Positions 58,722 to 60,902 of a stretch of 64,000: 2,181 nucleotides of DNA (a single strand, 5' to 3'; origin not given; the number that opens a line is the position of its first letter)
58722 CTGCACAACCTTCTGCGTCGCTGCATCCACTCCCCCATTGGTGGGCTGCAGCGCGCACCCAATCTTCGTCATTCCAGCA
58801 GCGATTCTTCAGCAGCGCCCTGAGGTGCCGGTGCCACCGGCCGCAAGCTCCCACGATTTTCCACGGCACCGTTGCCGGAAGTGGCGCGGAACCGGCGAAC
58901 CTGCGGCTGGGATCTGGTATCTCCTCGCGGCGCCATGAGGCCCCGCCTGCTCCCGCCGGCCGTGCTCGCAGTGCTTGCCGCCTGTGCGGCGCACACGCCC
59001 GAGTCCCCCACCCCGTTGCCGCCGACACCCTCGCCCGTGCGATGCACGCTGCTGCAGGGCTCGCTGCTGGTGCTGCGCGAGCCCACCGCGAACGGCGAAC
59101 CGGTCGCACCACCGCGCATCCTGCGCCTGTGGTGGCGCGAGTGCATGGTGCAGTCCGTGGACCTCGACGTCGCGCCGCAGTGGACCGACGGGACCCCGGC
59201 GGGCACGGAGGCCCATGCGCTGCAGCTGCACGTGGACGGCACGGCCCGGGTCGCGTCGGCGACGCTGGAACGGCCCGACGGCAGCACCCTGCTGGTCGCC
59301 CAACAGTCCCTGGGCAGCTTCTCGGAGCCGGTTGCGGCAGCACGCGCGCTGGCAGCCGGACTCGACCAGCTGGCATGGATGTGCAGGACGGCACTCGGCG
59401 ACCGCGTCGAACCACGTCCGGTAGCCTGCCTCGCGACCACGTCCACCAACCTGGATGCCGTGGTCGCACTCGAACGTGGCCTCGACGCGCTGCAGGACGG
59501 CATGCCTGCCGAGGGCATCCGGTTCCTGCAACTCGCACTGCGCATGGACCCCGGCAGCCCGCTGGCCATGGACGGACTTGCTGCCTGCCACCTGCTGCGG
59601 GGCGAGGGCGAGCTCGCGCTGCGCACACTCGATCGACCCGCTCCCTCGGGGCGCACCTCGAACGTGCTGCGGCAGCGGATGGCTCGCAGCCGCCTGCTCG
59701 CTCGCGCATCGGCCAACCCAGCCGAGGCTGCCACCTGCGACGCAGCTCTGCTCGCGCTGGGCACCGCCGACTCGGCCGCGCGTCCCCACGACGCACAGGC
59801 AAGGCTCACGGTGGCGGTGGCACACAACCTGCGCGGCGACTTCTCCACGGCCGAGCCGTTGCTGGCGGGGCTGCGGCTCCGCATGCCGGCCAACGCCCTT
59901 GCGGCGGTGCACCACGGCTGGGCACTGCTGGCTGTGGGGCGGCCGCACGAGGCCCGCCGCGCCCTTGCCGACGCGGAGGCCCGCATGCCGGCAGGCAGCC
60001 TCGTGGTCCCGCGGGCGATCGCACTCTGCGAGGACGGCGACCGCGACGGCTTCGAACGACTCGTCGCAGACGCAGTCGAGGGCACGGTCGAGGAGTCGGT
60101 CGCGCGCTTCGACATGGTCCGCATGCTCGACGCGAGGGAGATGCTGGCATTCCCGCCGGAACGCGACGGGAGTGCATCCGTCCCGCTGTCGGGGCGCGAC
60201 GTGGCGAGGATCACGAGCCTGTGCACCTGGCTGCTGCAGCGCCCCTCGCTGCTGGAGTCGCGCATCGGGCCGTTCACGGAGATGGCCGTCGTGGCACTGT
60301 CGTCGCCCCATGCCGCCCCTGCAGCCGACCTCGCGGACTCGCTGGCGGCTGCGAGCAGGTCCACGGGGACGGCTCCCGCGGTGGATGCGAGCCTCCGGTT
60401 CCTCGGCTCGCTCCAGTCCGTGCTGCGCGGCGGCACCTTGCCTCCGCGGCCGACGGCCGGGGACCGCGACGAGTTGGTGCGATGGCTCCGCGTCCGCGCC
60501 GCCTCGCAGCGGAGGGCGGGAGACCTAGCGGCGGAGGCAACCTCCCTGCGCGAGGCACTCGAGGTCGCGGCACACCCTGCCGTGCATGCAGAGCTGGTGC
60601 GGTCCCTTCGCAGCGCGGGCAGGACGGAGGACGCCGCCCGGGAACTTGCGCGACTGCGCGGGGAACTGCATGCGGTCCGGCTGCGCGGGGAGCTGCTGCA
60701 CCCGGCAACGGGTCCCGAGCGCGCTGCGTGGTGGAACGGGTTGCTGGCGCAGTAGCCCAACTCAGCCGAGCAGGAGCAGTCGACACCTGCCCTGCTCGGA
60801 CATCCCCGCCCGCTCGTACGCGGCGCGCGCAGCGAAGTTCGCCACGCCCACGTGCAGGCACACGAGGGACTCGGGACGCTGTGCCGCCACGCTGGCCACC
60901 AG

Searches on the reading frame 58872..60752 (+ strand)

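Call 59: search_protein_families(library=pfam, proteins=[window:58872-60752:+], max_evalue=0.001)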
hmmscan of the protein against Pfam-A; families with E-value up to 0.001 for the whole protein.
window:58872-60752:+ (627 aa): 1 family
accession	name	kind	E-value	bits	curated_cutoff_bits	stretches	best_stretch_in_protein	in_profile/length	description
PF14559.12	TPR_19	-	2e-09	38.1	25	1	206-261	1-56/68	Tetratricopeptide repeat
